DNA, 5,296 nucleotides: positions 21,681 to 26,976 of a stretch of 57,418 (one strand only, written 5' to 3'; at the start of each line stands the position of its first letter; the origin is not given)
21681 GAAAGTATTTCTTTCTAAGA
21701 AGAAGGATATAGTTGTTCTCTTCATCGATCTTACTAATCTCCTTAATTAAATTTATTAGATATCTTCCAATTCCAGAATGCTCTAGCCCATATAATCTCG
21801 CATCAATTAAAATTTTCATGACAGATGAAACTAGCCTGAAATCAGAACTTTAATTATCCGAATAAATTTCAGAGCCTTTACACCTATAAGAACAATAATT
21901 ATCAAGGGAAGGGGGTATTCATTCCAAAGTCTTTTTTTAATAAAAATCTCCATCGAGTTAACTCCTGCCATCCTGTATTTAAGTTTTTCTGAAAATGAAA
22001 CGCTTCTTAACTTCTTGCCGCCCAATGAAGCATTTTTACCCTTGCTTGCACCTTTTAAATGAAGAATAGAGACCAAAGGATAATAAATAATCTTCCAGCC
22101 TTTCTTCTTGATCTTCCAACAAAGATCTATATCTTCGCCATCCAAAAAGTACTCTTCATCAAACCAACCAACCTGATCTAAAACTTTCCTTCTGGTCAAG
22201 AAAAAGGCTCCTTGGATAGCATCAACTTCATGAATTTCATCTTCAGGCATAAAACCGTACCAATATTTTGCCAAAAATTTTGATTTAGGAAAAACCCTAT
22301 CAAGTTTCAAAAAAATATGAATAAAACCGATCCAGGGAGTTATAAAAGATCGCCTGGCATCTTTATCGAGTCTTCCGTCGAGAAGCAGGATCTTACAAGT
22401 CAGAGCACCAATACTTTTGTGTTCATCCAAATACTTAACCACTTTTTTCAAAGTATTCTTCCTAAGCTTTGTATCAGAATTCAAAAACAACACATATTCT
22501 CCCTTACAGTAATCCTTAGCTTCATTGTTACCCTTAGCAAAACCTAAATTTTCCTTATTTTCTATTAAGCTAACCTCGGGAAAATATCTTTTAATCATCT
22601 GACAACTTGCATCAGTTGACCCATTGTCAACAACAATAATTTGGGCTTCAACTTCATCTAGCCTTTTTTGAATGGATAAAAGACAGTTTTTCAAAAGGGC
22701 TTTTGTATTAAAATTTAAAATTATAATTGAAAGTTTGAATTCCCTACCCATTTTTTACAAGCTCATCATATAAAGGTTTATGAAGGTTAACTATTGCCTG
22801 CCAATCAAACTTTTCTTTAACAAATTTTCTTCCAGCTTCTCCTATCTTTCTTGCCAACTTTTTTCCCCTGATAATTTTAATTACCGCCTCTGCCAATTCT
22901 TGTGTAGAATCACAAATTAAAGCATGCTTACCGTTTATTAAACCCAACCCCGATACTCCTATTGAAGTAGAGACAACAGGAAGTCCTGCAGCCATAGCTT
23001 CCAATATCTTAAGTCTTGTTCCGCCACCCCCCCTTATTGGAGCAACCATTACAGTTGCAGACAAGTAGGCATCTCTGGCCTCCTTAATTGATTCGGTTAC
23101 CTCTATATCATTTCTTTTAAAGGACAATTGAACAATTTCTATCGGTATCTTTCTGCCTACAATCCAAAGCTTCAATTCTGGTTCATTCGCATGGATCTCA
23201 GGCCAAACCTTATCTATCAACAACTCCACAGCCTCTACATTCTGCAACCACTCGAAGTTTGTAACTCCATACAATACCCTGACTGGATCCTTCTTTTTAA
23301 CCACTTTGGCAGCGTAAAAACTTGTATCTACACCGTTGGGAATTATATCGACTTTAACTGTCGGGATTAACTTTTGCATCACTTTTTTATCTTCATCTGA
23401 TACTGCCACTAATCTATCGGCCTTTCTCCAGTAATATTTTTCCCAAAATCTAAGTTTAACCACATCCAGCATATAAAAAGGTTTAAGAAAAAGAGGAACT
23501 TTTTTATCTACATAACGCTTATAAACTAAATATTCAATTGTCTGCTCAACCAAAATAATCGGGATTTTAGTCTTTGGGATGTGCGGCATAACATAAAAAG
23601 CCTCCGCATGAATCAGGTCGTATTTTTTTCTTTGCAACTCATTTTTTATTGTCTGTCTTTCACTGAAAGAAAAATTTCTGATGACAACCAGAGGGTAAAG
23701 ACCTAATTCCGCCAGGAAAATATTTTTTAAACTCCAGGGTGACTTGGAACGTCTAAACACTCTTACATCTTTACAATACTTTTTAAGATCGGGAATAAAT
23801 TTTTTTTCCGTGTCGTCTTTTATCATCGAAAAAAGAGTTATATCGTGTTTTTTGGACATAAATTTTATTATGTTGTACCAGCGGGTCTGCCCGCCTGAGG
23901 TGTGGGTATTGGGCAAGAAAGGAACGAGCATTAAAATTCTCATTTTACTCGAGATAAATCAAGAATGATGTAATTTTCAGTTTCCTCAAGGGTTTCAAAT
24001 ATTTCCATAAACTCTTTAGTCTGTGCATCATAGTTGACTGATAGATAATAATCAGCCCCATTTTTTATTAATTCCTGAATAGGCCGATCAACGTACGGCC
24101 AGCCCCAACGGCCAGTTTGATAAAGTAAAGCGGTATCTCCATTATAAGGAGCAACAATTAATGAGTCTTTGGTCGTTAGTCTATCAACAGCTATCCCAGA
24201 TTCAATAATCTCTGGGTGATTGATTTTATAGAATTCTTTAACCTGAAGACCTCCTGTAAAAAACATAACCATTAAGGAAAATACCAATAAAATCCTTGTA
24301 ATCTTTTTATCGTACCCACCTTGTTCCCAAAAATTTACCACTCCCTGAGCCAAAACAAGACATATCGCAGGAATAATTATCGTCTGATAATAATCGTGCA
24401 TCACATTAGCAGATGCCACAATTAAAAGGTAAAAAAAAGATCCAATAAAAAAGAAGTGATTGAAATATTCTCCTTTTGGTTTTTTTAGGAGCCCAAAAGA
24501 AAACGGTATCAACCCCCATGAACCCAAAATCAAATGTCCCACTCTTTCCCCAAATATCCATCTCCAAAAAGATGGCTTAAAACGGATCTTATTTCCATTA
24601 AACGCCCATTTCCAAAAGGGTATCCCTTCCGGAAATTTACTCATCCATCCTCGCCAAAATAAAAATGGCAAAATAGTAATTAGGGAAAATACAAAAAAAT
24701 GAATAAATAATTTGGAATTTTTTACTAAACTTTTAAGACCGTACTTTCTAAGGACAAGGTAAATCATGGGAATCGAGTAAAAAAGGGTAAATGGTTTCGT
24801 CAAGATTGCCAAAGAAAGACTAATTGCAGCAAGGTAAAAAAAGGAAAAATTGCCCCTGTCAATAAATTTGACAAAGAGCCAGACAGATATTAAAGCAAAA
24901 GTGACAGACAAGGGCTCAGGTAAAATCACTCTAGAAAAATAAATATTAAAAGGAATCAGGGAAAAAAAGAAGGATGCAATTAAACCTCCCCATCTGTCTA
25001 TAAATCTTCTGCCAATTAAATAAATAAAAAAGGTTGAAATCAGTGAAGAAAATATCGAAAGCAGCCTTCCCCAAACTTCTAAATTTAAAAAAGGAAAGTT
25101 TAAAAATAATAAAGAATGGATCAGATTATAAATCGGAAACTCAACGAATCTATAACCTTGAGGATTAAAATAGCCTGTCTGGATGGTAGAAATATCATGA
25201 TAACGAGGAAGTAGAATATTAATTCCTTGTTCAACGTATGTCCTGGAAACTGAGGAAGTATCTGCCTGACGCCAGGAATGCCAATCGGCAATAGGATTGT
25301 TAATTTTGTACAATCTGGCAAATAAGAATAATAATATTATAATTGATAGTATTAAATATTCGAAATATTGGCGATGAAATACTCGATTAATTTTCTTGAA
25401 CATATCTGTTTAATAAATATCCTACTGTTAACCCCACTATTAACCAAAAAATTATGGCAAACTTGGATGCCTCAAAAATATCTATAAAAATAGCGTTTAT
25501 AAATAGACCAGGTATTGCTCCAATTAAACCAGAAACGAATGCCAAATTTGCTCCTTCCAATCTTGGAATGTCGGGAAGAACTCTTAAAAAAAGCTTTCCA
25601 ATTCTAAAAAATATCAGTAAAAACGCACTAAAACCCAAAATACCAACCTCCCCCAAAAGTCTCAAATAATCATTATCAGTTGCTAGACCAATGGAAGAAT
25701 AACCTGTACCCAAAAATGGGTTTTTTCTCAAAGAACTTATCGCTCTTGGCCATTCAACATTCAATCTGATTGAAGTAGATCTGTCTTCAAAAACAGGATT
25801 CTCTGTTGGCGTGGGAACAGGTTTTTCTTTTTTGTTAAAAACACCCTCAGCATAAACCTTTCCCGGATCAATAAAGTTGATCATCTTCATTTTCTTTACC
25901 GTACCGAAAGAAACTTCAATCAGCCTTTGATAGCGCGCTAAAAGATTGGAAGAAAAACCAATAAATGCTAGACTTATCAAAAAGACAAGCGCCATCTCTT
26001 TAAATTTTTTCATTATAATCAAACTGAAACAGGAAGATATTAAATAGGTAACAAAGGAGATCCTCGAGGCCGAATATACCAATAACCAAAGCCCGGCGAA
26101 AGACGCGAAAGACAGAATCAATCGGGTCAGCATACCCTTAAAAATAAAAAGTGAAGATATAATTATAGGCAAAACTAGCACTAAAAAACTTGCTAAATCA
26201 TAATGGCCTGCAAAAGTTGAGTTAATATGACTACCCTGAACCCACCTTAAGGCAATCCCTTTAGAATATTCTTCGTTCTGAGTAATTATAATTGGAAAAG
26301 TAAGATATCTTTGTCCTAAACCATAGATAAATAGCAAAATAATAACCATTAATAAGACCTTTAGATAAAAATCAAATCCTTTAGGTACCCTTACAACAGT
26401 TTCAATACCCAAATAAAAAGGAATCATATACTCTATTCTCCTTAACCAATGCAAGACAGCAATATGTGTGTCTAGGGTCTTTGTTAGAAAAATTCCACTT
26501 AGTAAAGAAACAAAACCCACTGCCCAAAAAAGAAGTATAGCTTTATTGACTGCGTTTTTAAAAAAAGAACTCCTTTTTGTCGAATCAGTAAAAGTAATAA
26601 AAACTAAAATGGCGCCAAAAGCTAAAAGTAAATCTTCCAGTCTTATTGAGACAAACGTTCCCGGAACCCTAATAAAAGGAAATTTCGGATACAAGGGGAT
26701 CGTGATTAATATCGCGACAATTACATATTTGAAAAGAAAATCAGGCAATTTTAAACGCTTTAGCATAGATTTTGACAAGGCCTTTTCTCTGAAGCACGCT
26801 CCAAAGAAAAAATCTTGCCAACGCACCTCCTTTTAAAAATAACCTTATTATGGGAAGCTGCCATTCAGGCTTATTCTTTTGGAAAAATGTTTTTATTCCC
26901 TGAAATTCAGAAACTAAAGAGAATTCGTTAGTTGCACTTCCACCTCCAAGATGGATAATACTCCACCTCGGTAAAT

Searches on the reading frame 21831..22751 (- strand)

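Call 40: search_protein_families(library=pfam, proteins=[window:21831-22751:-], max_evalue=0.001)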
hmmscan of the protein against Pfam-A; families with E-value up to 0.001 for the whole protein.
window:21831-22751:- (306 aa): 5 families
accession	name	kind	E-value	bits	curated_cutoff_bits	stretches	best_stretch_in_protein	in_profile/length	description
PF00535.33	Glycos_transf_2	-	2.1e-23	83.5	23.3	1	8-117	1-112/168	Glycosyl transferase family 2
PF13641.12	Glyco_tranf_2_3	-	5.9e-20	72.7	27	1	7-236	3-216/230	Glycosyltransferase like family 2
PF13632.12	Glyco_trans_2_3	-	5.1e-09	36.7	27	1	86-227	1-119/198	Glycosyl transferase family group 2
PF10111.15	Glyco_tranf_2_2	-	2e-08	34.5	27.3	1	17-217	12-202/276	Glycosyltransferase like family 2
PF13712.12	Glyco_tranf_2_5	-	3e-06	27.6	27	1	60-222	32-178/210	Glycosyltransferase like family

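Call 84: search_protein_families(library=ncbifam, proteins=[window:21831-22751:-], max_evalue=0.001)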
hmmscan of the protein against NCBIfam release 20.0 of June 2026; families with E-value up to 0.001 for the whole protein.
window:21831-22751:- (306 aa): 20 families
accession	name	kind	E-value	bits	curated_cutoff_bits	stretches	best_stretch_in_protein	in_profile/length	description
TIGR03937.1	PgaC_IcaA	equivalog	8.5e-19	67.8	422.3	2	6-118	46-160/407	poly-beta-1,6-N-acetyl-D-glucosamine synthase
TIGR03965.1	mycofact_glyco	equivalog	3.3e-18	65.8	280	2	179-231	229-280/467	mycofactocin biosynthesis glycosyltransferase MftF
TIGR03111.1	glyc2_xrt_Gpos1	hypoth_equivalog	4.8e-17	61.9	363.95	1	7-220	51-254/439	TIGR03111 family XrtG-associated glycosyltransferase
TIGR04283.1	glyco_like_mftF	equivalog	2.2e-15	56.9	182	1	7-120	1-110/221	TIGR04283 family arsenosugar biosynthesis glycosyltransferase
NF038302.1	EPS_HpsE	equivalog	2.5e-15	56.3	300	1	6-121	2-124/307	hormogonium polysaccharide biosynthesis glycosyltransferase HpsE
TIGR01556.1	rhamnosyltran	subfamily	3.2e-14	52.8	200.55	1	27-240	13-209/281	rhamnosyltransferase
NF007482.0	PRK10073.1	equivalog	9e-14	51.2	423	1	4-106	5-108/334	glycosyltransferase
NF041875.1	EPS_EpsD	equivalog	4.3e-12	46.1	370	1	7-231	1-206/325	exopolysaccharide biosynthesis glycosyltransferase EpsD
NF047683.1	TeichurnBiosyTuaG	equivalog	2.1e-11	44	400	1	6-118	7-121/252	teichuronic acid biosynthesis protein TuaG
NF050050.1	ProtGlycPglI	equivalog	3.2e-11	43.1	500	1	6-112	3-112/306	GalNAc(5)-diNAcBac-PP-undecaprenol beta-1,3-glucosyltransferase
TIGR04195.1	S_glycosyl_SunS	equivalog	6e-11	41.8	350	1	10-136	62-186/421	SunS family peptide S-glycosyltransferase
NF038299.1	EPS_HpsN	equivalog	1.3e-10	40.8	425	1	6-238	2-227/317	hormogonium polysaccharide biosynthesis glycosyltransferase HpsN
NF053739.1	GlytfEpsEBac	equivalog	8e-08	31.6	450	1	6-133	2-132/265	glycosyltransferase EpsE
TIGR04242.1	nodulat_NodC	equivalog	2.6e-07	30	550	1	8-118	51-165/395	chitooligosaccharide synthase NodC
TIGR04009.1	wcaE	equivalog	2.1e-05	23.9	369.2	1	8-165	4-162/248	colanic acid biosynthesis glycosyltransferase WcaE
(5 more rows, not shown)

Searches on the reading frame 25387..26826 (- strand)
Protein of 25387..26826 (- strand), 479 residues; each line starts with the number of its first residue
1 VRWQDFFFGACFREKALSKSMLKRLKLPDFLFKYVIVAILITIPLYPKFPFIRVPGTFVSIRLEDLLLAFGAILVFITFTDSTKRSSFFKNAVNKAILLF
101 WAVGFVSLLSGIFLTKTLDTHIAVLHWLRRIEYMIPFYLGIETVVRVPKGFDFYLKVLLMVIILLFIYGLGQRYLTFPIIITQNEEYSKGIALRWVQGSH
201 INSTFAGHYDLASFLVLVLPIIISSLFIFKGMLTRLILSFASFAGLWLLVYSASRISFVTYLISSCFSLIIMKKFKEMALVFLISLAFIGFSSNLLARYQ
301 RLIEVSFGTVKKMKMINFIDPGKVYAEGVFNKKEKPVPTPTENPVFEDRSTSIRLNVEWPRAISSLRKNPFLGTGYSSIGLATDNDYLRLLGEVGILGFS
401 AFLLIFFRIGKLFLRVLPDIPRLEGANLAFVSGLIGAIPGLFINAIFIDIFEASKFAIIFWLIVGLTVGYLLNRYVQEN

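Call 6: search_protein_families(library=pfam, proteins=[window:25387-26826:-], max_evalue=0.1)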
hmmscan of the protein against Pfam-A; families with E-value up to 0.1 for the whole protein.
window:25387-26826:- (479 aa): 1 family
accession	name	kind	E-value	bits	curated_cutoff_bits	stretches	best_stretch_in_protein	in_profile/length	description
PF04932.20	Wzy_C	-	1.1e-11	45.1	31.7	1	241-403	2-149/149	O-Antigen ligase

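Call 7: search_protein_families(library=ncbifam, proteins=[window:25387-26826:-], max_evalue=0.1)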
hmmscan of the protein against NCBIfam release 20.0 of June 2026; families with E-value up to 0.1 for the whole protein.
window:25387-26826:- (479 aa): 1 family
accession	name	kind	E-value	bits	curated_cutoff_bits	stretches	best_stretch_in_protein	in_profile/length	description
TIGR00947.1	2A73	equivalog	1.6e-09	37.3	366.4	2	63-273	41-236/425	IctB family putative bicarbonate transporter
